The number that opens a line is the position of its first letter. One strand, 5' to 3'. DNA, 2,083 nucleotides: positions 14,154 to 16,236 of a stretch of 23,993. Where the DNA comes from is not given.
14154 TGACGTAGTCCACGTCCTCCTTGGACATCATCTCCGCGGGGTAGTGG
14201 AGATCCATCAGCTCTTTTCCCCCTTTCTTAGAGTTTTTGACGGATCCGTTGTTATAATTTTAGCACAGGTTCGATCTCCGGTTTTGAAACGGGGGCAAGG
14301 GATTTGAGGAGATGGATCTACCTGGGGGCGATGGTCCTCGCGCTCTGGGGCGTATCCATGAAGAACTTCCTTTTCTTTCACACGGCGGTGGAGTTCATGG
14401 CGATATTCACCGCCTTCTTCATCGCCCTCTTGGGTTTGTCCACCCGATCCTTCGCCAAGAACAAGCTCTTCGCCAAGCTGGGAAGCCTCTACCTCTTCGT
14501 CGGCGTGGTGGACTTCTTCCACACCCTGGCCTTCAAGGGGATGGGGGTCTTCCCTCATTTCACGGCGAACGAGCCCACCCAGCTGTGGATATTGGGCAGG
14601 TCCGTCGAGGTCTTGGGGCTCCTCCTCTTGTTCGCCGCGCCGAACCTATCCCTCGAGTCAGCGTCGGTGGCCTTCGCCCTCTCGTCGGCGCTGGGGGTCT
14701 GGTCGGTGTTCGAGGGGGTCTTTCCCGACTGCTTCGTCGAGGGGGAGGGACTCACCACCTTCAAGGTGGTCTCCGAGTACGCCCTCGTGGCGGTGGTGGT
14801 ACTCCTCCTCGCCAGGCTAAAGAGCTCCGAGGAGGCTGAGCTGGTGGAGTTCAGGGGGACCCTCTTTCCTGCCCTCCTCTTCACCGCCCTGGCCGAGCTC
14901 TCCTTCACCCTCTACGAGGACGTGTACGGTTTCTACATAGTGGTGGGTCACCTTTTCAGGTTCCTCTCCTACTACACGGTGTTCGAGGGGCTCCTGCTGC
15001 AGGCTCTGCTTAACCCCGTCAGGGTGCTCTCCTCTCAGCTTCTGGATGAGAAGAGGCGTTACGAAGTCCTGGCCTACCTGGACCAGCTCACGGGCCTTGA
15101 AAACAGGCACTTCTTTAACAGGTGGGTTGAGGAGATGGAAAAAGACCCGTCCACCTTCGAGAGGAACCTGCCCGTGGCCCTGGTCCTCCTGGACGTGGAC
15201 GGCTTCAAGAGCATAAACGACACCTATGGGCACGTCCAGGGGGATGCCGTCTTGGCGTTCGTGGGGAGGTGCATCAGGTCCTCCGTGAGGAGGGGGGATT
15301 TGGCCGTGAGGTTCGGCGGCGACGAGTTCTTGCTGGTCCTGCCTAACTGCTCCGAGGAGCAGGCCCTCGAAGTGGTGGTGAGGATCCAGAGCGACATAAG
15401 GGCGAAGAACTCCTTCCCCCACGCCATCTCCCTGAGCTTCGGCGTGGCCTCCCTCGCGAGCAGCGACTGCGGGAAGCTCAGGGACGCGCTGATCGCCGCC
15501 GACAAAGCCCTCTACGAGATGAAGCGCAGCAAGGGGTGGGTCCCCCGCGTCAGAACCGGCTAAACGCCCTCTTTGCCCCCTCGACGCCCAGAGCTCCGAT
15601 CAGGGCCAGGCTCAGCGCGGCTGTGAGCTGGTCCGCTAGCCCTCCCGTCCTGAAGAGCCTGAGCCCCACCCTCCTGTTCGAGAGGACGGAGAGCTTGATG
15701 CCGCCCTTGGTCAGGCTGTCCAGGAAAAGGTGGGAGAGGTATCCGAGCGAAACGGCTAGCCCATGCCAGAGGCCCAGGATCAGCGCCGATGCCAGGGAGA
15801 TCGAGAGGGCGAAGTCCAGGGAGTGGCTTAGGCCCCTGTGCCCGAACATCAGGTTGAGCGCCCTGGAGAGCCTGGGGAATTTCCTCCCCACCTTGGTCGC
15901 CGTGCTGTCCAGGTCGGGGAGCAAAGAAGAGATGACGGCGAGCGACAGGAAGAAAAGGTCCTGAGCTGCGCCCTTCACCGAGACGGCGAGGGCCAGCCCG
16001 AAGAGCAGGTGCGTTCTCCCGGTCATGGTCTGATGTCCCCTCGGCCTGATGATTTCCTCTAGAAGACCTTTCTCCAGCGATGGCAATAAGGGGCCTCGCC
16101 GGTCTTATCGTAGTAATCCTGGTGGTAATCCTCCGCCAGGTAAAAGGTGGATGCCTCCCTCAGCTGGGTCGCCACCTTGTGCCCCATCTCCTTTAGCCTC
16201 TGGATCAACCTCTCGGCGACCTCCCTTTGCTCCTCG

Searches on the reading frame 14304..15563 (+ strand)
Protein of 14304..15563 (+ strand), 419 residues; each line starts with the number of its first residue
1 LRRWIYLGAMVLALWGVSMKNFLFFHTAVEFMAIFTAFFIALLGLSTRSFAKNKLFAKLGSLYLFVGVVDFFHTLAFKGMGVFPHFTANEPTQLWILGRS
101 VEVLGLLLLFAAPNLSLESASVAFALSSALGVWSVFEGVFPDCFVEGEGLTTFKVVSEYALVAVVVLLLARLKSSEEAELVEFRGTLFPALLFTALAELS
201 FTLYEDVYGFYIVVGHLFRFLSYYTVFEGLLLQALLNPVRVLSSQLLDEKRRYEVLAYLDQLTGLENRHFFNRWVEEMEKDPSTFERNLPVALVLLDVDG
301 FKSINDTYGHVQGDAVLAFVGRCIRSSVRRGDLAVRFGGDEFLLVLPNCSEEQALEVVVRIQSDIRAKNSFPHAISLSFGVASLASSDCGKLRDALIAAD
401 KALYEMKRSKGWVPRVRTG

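Call 3: search_protein_families(library=pfam, proteins=[window:14304-15563:+], max_evalue=0.01)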
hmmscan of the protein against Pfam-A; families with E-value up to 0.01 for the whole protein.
window:14304-15563:+ (419 aa): 2 families
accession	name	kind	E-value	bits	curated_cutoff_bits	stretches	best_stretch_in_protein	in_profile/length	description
PF17159.10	MASE3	-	5.1e-61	206.6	31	1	17-238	1-226/226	Membrane-associated sensor domain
PF00990.26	GGDEF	-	8.2e-37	126.9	23.8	1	257-410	1-158/161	Diguanylate cyclase, GGDEF domain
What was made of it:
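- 14304..15563 (+): Divergent neighbour, not part of the compartment: MASE3-GGDEF membrane diguanylate cyclase, 419 aa, with an intact GGDEF motif and an RxxD I-site. PF17159 206.6 bits and PF00990 126.9 bits (call 3).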

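Call 4: search_protein_families(library=ncbifam, proteins=[window:14304-15563:+], max_evalue=0.01)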
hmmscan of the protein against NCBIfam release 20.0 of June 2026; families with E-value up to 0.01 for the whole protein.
window:14304-15563:+ (419 aa): 22 families
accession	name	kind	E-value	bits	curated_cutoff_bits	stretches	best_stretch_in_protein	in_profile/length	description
NF047874.1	MASE3_PAS_HK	subfamily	9.2e-45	153.6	560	1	12-296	2-281/655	MASE3 domain-containing sensor histidine kinase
TIGR00254.1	GGDEF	domain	4.5e-39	133.8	37.4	1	254-410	2-160/168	diguanylate cyclase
NF038266.1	diguan_SiaD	equivalog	1e-36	126.6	290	1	246-409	83-247/252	biofilm regulation diguanylate cyclase SiaD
NF007423.1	PRK09966.1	equivalog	1.8e-35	122.6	325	1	233-407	215-390/390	diguanylate cyclase DgcN/YfiN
NF007380.0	PRK09894.1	equivalog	1.5e-34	119.7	256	1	249-409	120-279/296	diguanylate cyclase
NF040885.1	diguan_DgcJ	equivalog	3.3e-34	118.5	500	1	259-410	343-489/493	diguanylate cyclase DgcJ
NF007135.0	PRK09581.1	equivalog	1.1e-32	113.5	474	1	256-409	291-447/457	PleD family two-component system response regulator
NF051473.1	DigCycDgcsShew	equivalog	2e-28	99.6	400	1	237-408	112-282/291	diguanylate cyclase DgcS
NF041606.1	dguan_cyc_DgcA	equivalog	9.6e-28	97.1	370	1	259-409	180-331/340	diguanylate cyclase DgcA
NF047654.1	DiguCycDgcRLepto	equivalog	1.4e-25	89.8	500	1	256-409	132-288/295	diguanylate cyclase DgcR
NF007599.0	PRK10245.1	equivalog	9.6e-25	86.8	402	1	244-409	197-362/371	diguanylate cyclase AdrA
NF011955.1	PRK15426.1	equivalog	2.6e-24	85.3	408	1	225-408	367-552/564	cellulose biosynthesis regulator diguanylate cyclase DgcQ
NF007298.0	PRK09776.1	equivalog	1.4e-23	82.8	1135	1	255-409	682-837/1111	diguanylate cyclase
NF007474.0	PRK10060.1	equivalog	2.8e-20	72.1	782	1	250-408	230-386/663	cyclic di-GMP phosphodiesterase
NF047872.1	GGDEF_GdpS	equivalog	7.2e-20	71.5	400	1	251-407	181-340/355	GGDEF domain-containing protein GdpS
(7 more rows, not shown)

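Call 36: find_homologous_proteins(query=window:14304-15560:+)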
Query window:14304-15560:+ (419 aa): 1355 proteins with E <= 0.001 among 8000 candidates; the best 120 are listed.
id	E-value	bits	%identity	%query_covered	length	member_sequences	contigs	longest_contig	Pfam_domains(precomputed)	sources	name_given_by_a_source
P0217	3.3e-271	917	100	100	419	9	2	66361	PF17159.11,PF00990.27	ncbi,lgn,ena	-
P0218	2.1e-109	384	47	95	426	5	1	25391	PF17159.11,PF00990.27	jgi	-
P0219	4.2e-103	364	46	94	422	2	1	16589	PF17159.11,PF00990.27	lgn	-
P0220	3.5e-100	354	45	95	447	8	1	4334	PF17159.11,PF00990.27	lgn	-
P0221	3.4e-93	331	41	94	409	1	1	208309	PF17159.11,PF00990.27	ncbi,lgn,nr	ncbi:MAG: diguanylate cyclase [Synergistetes bacterium]|nr:diguanylate cyclase [Synergistota bacteri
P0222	2.5e-90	322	40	97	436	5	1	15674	PF17159.11,PF00990.27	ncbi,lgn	-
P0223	1.6e-87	312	44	86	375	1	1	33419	PF17159.11,PF00990.27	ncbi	ncbi:MAG: sensor domain-containing diguanylate cyclase [Candidatus Caldatribacteriaceae bacterium]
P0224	1.1e-86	310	41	90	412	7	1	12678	PF17159.11,PF00990.27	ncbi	-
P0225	2.7e-86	308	41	96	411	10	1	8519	PF17159.11,PF00990.27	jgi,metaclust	metaclust:\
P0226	1.7e-85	306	41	88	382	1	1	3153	PF17159.11,PF00990.27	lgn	-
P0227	1.9e-84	302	41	89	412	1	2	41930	PF17159.11,PF00990.27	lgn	-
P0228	5.4e-83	298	42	85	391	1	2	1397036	PF17159.11,PF00990.27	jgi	jgi:diguanylate cyclase (GGDEF)-like protein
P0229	2.7e-74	269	37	95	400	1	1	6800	PF17159.11,PF00990.27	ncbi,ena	-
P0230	1.9e-71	259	37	95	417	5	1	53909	PF17159.11,PF00990.27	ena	-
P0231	4.7e-71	258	37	95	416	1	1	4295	PF17159.11,PF00990.27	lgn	-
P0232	1.3e-70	257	38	97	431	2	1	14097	PF17159.11,PF00990.27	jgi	jgi:diguanylate cyclase (GGDEF)-like protein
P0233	3.4e-70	255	36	95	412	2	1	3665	PF17159.11,PF00990.27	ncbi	-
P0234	4.6e-70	255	41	59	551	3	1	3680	PF13426.14,PF13188.14,PF24820.2,PF08448.17,PF17159.11,PF00989.32,PF00990.27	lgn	-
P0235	4.7e-69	252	35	93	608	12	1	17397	PF13487.13,PF01966.29,PF17159.11,PF00990.27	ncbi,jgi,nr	ncbi:MAG TPA: MASE3 domain-containing protein [Halanaerobiales bacterium]|nr:MASE3 domain-containing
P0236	2.1e-68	249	36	95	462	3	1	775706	PF17159.11,PF00990.27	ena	-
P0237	5.0e-67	245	36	93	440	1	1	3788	PF17159.11,PF00990.27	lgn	-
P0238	7.1e-67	244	35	95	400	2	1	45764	PF17159.11,PF00990.27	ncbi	-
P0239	3.0e-66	242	38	95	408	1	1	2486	PF17159.11,PF00990.27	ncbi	-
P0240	8.3e-66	241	39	61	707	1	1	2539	PF13426.14,PF13188.14,PF13185.13,PF01590.33,PF08448.17,PF17159.11,PF00989.32,PF00990.27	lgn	-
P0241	1.2e-65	240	36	95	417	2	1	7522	PF17159.11,PF00990.27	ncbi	-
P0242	4.9e-64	235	35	95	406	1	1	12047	PF17159.11,PF00990.27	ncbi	-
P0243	1.1e-63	234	35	95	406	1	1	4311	PF17159.11,PF00990.27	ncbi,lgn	-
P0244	4.0e-63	232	35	97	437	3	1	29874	PF17159.11,PF00990.27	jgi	jgi:diguanylate cyclase (GGDEF)-like protein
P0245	1.2e-61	227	37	62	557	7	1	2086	PF13426.14,PF08448.17,PF17159.11,PF00989.32,PF00990.27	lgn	-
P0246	4.2e-60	222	39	62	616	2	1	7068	PF08448.17,PF17159.11,PF00989.32,PF00990.27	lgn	-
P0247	2.4e-58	216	35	62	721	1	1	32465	PF13185.13,PF01590.33,PF17159.11,PF13492.13,PF00990.27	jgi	jgi:diguanylate cyclase (GGDEF)-like protein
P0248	1.1e-55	208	34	93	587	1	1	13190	PF13487.13,PF01966.29,PF17159.11,PF00990.27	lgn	-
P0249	1.9e-55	207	37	61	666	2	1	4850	PF13596.13,PF08447.19,PF13426.14,PF13188.14,PF08448.17,PF17159.11,PF00989.32,PF00990.27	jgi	jgi:diguanylate cyclase (GGDEF)-like protein/PAS domain S-box-containing protein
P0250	7.2e-52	195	30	61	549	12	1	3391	PF08447.19,PF13426.14,PF08448.17,PF17159.11,PF00989.32,PF00990.27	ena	-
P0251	1.3e-47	181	32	89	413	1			PF17159.11,PF00990.27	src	-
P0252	1.3e-45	174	38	58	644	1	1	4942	PF13185.13,PF01590.33,PF08448.17,PF17159.11,PF13492.13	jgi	jgi:PAS domain S-box-containing protein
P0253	2.7e-45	173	36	77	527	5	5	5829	PF02518.32,PF17159.11,PF00512.32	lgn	-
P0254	4.1e-45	173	36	77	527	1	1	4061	PF02518.32,PF17159.11,PF00512.32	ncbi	-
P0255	5.0e-43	166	34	72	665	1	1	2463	PF02518.32,PF17159.11,PF00512.32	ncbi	-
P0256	5.9e-43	166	37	59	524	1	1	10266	PF02518.32,PF17159.11,PF00512.32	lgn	-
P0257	1.9e-42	164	29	87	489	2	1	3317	PF08447.19,PF13426.14,PF13188.14,PF08448.17,PF17159.11,PF00512.32,PF00989.32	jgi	-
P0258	4.4e-42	163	34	73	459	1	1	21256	PF13426.14,PF08448.17,PF17159.11,PF00989.32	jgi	-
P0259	5.3e-42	163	36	59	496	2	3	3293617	PF13581.13,PF02518.32,PF17159.11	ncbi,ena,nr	nr:MASE3 domain-containing protein [uncultured Methanolobus sp.]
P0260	1.2e-41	161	29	87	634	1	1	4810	PF08447.19,PF13426.14,PF13188.14,PF08448.17,PF02518.32,PF17159.11,PF00512.32,PF00989.32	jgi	jgi:PAS domain S-box-containing protein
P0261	4.4e-40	156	37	70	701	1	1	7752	PF13426.14,PF07730.20,PF08448.17,PF02518.32,PF17159.11,PF00989.32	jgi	jgi:PAS domain S-box-containing protein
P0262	9.0e-40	155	37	70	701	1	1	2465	PF13426.14,PF07730.20,PF08448.17,PF02518.32,PF17159.11,PF00989.32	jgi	jgi:PAS domain S-box-containing protein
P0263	1.0e-38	152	35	58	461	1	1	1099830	PF02518.32,PF17159.11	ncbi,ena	-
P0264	5.1e-38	149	35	74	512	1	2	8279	PF02518.32,PF17159.11,PF00512.32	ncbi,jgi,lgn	ncbi:MAG: MASE3 domain-containing protein [Pseudomonadota bacterium]|jgi:signal transduction histidi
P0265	1.6e-37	148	36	60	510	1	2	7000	PF02518.32,PF17159.11,PF00512.32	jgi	jgi:signal transduction histidine kinase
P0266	3.7e-37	147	38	60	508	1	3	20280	PF02518.32,PF17159.11,PF00512.32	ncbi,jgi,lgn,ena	-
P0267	4.4e-37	146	36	57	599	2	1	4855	PF02518.32,PF17159.11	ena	-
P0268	9.4e-37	145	39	56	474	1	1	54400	PF13188.14,PF17159.11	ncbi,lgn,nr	ncbi:MAG TPA: MASE3 domain-containing protein [Bryobacteraceae bacterium]|nr:MASE3 domain-containing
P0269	1.0e-36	145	39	58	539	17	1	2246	PF02518.32,PF17159.11,PF00512.32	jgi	jgi:signal transduction histidine kinase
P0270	1.6e-36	145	35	60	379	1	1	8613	PF17159.11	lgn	-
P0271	2.5e-36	144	35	62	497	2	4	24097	PF02518.32,PF17159.11,PF14501.13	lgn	-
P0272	9.2e-36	142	37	58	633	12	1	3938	PF08447.19,PF13426.14,PF14689.12,PF02518.32,PF17159.11,PF00989.32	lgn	-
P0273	6.4e-35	139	38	56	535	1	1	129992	PF13426.14,PF13188.14,PF08448.17,PF17159.11,PF00989.32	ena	-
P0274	5.6e-34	136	38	57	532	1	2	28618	PF02518.32,PF17159.11,PF00512.32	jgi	jgi:signal transduction histidine kinase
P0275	8.2e-34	136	35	65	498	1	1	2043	PF08447.19,PF17159.11,PF00989.32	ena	-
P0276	1.1e-33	135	33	56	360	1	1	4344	PF13426.14,PF13188.14,PF08448.17,PF17159.11,PF00989.32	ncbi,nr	ncbi:MAG: MASE3 domain-containing protein, partial [Humidesulfovibrio sp.]|nr:MASE3 domain-containin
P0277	1.2e-33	135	39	37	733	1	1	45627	PF22335.2,PF00990.27,PF17853.7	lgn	-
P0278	3.7e-33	133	34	55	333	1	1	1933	PF17159.11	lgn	-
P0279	4.0e-33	133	34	62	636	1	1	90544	PF08447.19,PF13426.14,PF13188.14,PF08448.17,PF17159.11,PF00989.32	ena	-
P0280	3.5e-32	130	34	55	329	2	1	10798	PF17159.11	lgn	-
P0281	2.0e-31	128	37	54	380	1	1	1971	PF13426.14,PF13188.14,PF08448.17,PF17159.11,PF00989.32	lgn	-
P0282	2.4e-31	127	36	34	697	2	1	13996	PF00990.27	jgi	jgi:diguanylate cyclase (GGDEF)-like protein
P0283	1.0e-30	125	37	54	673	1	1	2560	PF07730.20,PF08448.17,PF02518.32,PF17159.11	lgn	-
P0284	1.9e-30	124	35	56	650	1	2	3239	PF08447.19,PF13426.14,PF02518.32,PF17159.11,PF07568.19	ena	-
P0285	3.6e-30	124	30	97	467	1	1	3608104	PF17159.11,PF00990.27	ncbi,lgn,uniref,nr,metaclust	ncbi:diguanylate cyclase [Desulforamulus reducens MI-1]|uniref:Diguanylate cyclase n=1 Tax=Desulfora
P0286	2.6e-29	121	34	58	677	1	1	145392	PF13185.13,PF01590.33,PF17159.11,PF13492.13,PF07228.18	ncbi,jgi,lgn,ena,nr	ncbi:MAG: hypothetical protein CVT66_03700 [Actinobacteria bacterium HGW-Actinobacteria-6]|nr:MAG: h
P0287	3.5e-29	120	33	60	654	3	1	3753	PF13185.13,PF01590.33,PF17159.11,PF13492.13,PF07228.18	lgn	-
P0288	7.1e-29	119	40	27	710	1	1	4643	PF20972.3,PF13185.13,PF01590.33,PF00990.27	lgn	-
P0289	1.1e-28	119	32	41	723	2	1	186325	PF13185.13,PF01590.33,PF00990.27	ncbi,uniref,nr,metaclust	ncbi:hypothetical protein AN477_18370 [Alicyclobacillus ferrooxydans]|uniref:GGDEF domain-containing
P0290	3.9e-27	114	33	59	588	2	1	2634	PF14689.12,PF02518.32,PF17159.11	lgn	-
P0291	9.5e-27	112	34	59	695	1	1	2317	PF13185.13,PF01590.33,PF17159.11,PF13492.13,PF07228.18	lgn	-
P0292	1.7e-26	111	34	60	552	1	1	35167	PF02518.32,PF17159.11,PF00512.32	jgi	jgi:signal transduction histidine kinase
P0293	6.2e-25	106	39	37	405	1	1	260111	PF00990.27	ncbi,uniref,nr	ncbi:sensor domain-containing diguanylate cyclase [Marinitoga lauensis]|uniref:sensor domain-contain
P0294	8.4e-25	106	37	45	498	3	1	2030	PF00990.27,PF00072.31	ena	-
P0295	1.0e-24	106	38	38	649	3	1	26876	PF13185.13,PF01590.33,PF00990.27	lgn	-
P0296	1.1e-24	106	41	40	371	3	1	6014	PF00990.27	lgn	-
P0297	3.9e-24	104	35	49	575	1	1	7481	PF05226.17,PF00990.27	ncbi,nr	ncbi:MAG: CHASE2 domain-containing protein [Leptolyngbyaceae bacterium]|nr:CHASE2 domain-containing 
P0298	4.6e-24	103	44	38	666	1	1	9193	PF00497.26,PF13487.13,PF01966.29,PF00990.27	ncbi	-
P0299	6.7e-24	103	40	41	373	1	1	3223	PF24898.3,PF00990.27,PF00072.31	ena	-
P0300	8.9e-24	103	38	39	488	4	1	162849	PF02743.25,PF00990.27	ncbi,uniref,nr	ncbi:sensor domain-containing diguanylate cyclase [Amphritea pacifica]|uniref:sensor domain-containi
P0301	1.6e-23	102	39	38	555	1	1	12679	PF13185.13,PF01590.33,PF00990.27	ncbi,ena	-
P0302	2.9e-23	101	36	40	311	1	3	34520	PF00989.32,PF00990.27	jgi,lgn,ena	-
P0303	3.8e-23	100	36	41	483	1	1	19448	PF24898.3,PF00990.27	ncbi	-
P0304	4.1e-23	100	36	45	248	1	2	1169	PF00990.27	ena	-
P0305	4.9e-23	100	42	39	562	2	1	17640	PF00672.31,PF02743.25,PF00990.27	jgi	jgi:diguanylate cyclase (GGDEF)-like protein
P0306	6.6e-23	100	37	39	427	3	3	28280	PF00990.27,PF00072.31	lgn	-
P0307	6.9e-23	100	34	53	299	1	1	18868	PF00990.27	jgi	jgi:diguanylate cyclase (GGDEF)-like protein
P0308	6.9e-23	100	43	36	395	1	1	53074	PF00990.27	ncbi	-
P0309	7.0e-23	100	37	38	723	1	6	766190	PF00672.31,PF17201.11,PF13185.13,PF01590.33,PF13492.13,PF17202.11,PF00990.27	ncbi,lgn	-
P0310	9.0e-23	99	38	48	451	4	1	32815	PF00990.27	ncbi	ncbi:MAG: hypothetical protein PVS2B2_05990 [Candidatus Acidiferrum sp.]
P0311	1.0e-22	99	42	37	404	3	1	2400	PF08447.19,PF13426.14,PF13188.14,PF08448.17,PF00989.32,PF00990.27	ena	-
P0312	1.0e-22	99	40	37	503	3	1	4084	PF00990.27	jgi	jgi:diguanylate cyclase (GGDEF)-like protein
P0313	1.1e-22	99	39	38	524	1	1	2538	PF01590.33,PF00990.27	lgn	-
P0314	1.6e-22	98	40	37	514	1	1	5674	PF00990.27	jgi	-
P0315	1.9e-22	98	35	53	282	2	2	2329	PF00990.27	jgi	jgi:diguanylate cyclase (GGDEF)-like protein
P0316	2.7e-22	98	41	39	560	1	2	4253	PF00672.31,PF02743.25,PF00990.27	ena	-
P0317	3.6e-22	97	42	37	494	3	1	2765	PF13188.14,PF08448.17,PF00989.32,PF00990.27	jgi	jgi:diguanylate cyclase (GGDEF)-like protein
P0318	4.2e-22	97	41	39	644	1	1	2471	PF08447.19,PF13426.14,PF13188.14,PF08448.17,PF16927.12,PF00989.32,PF00990.27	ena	-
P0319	4.2e-22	97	41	39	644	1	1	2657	PF08447.19,PF13426.14,PF13188.14,PF08448.17,PF16927.12,PF00989.32,PF00990.27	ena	-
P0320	5.1e-22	97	42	39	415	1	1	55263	PF00990.27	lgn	-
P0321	5.8e-22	97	39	39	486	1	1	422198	PF00990.27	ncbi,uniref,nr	ncbi:sensor domain-containing diguanylate cyclase [Thermotoga sp. SG1]|uniref:sensor domain-containi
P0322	8.0e-22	96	37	40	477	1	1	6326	PF00990.27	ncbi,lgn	-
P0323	9.0e-22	96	39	39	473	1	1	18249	PF13188.14,PF13487.13,PF01966.29,PF00990.27,PF17853.7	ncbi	-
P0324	9.5e-22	96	42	42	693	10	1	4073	PF13185.13,PF01590.33,PF00990.27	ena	-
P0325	1.0e-21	96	41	39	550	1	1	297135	PF00990.27,PF03924.20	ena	-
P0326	1.2e-21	95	39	41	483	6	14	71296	PF13185.13,PF01590.33,PF13492.13,PF00990.27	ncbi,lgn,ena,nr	ncbi:MAG TPA: sensor domain-containing diguanylate cyclase [Nitrospinota bacterium]|nr:sensor domain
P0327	1.3e-21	95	44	37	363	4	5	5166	PF00990.27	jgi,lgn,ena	jgi:diguanylate cyclase (GGDEF)-like protein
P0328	1.3e-21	95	37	46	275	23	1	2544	PF00990.27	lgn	-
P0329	1.4e-21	95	43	39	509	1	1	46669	PF13188.14,PF22335.2,PF08448.17,PF00989.32,PF00990.27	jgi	jgi:diguanylate cyclase (GGDEF)-like protein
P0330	1.5e-21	95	40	40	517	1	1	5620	PF08668.19,PF00990.27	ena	-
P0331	1.6e-21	95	38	38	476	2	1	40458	PF00990.27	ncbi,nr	ncbi:MAG: GGDEF domain-containing protein [Thermotoga sp.]|nr:GGDEF domain-containing protein [Therm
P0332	1.8e-21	95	44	36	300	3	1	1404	PF00990.27,PF00072.31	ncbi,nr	ncbi:MAG TPA: GGDEF domain-containing response regulator [Opitutus sp.]|nr:GGDEF domain-containing r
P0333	1.9e-21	95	36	46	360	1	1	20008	PF00990.27,PF00072.31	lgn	-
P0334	2.0e-21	95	36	53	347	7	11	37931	PF01590.33,PF00990.27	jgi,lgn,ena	-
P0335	2.7e-21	94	40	38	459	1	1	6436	PF08668.19,PF00990.27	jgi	jgi:diguanylate cyclase (GGDEF)-like protein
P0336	2.9e-21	94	37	42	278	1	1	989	PF00990.27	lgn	-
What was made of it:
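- Tried and rejected: Taxonomy stays unresolved; the best named relatives of the neighbours are Synergistota and Caldatribacteriaceae MAGs at 41-44% (call 36).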

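Call 37: find_encoding_contigs(protein=P0218, flank=5000, max_places=1)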
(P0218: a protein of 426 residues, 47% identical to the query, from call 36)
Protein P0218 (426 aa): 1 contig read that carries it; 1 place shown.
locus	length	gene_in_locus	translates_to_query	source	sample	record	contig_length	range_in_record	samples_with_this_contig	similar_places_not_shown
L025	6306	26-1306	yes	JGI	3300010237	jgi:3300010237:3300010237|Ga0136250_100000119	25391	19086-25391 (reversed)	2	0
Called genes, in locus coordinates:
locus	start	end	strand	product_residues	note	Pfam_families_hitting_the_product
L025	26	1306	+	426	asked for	PF17159:MASE3, PF00990:GGDEF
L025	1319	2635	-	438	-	PF07690:MFS_1, PF13347:MFS_2, PF07690:MFS_1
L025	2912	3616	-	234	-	-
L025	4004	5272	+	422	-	PF01547:SBP_bac_1, PF13416:SBP_bac_8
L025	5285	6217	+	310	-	PF00528:BPD_transp_1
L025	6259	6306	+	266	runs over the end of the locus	PF00528:BPD_transp_1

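Call 38: find_encoding_contigs(protein=P0219, flank=5000, max_places=1)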
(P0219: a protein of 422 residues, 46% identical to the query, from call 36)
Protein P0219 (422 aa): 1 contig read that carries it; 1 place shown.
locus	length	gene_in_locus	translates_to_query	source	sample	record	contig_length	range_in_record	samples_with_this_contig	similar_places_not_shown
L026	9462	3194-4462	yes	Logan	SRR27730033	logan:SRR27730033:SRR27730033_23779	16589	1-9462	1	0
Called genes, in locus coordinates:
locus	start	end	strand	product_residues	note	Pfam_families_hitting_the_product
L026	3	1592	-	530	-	?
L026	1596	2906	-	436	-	PF08668:HDOD, PF01966:HD, PF13487:HD_5, PF01966:HD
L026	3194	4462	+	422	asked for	PF17159:MASE3, PF00990:GGDEF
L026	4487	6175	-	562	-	PF13185:GAF_2 (weak), PF13487:HD_5, PF01966:HD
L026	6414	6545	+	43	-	-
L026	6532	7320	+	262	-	PF00702:Hydrolase, PF13344:Hydrolase_6, PF13242:Hydrolase_like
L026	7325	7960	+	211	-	PF04542:Sigma70_r2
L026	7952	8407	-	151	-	PF13176:TPR_7 (faint), PF13374:TPR_10 (faint), PF13424:TPR_12 (faint), PF13428:TPR_14 (faint), PF23914:TPR_CcmH_CycH (weak), PF00515:TPR_1, PF07719:TPR_2, PF13181:TPR_8 (weak), +5 more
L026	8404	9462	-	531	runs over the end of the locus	-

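Call 39: find_encoding_contigs(protein=P0221, flank=5000, max_places=1)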
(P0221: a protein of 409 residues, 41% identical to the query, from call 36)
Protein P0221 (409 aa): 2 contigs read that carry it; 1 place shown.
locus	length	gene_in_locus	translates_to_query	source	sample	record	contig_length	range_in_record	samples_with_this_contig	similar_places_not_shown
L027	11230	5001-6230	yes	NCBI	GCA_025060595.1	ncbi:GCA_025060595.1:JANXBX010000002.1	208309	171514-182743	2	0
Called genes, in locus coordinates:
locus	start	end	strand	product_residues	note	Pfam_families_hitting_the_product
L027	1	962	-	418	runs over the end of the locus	PF02812:ELFV_dehydrog_N, PF00208:ELFV_dehydrog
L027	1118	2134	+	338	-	PF04166:PdxA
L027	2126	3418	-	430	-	PF06808:DctM, PF03606:DcuC (weak)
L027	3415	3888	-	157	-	PF04290:DctQ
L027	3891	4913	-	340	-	PF03480:DctP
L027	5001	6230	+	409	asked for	PF17159:MASE3, PF00990:GGDEF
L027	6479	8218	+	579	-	PF08269:dCache_2, PF17200:sCache_2, PF17201:Cache_3-Cache_2, PF06103:DUF948 (faint), PF00672:HAMP (faint), PF06419:COG6_N (faint), PF10046:BLOC1_2 (faint), PF00015:MCPsignal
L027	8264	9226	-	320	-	PF01300:Sua5_yciO_yrdC, PF03481:Sua5_C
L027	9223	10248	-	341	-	PF01259:SAICAR_synt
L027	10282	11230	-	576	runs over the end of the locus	PF02743:dCache_1, PF22309:HK-GC-Chemotax_sensor (weak)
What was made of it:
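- The MASE3-GGDEF homologues at 46% and 41% identity have other upstream neighbours (calls 38, 39), and the 47% one lies at a contig end (call 37).
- Tried and rejected: Three contexts of the closest MASE3-GGDEF homologues have no encapsulin (calls 37-39), although one is uninformative because the gene sits at a contig end.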

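Call 58: search_protein_families(library=padloc, proteins=[window:14304-15563:+], max_evalue=0.001)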
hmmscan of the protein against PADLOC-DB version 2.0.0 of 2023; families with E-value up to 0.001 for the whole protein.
window:14304-15563:+ (419 aa): 0 families

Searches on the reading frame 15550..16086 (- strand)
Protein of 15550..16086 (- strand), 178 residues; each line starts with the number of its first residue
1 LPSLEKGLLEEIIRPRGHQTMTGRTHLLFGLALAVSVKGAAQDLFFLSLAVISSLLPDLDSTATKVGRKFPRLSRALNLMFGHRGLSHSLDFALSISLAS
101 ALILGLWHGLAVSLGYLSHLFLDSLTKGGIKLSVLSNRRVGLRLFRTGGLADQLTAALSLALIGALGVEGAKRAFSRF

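Call 3: search_protein_families(library=pfam, proteins=[window:15550-16086:-], max_evalue=0.01)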
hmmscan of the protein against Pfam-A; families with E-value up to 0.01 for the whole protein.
window:15550-16086:- (178 aa): 1 family
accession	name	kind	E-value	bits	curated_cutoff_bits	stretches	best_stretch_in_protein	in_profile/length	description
PF04307.19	YdjM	-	7.1e-24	84.7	29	1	21-136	1-120/176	YdjM inner membrane protein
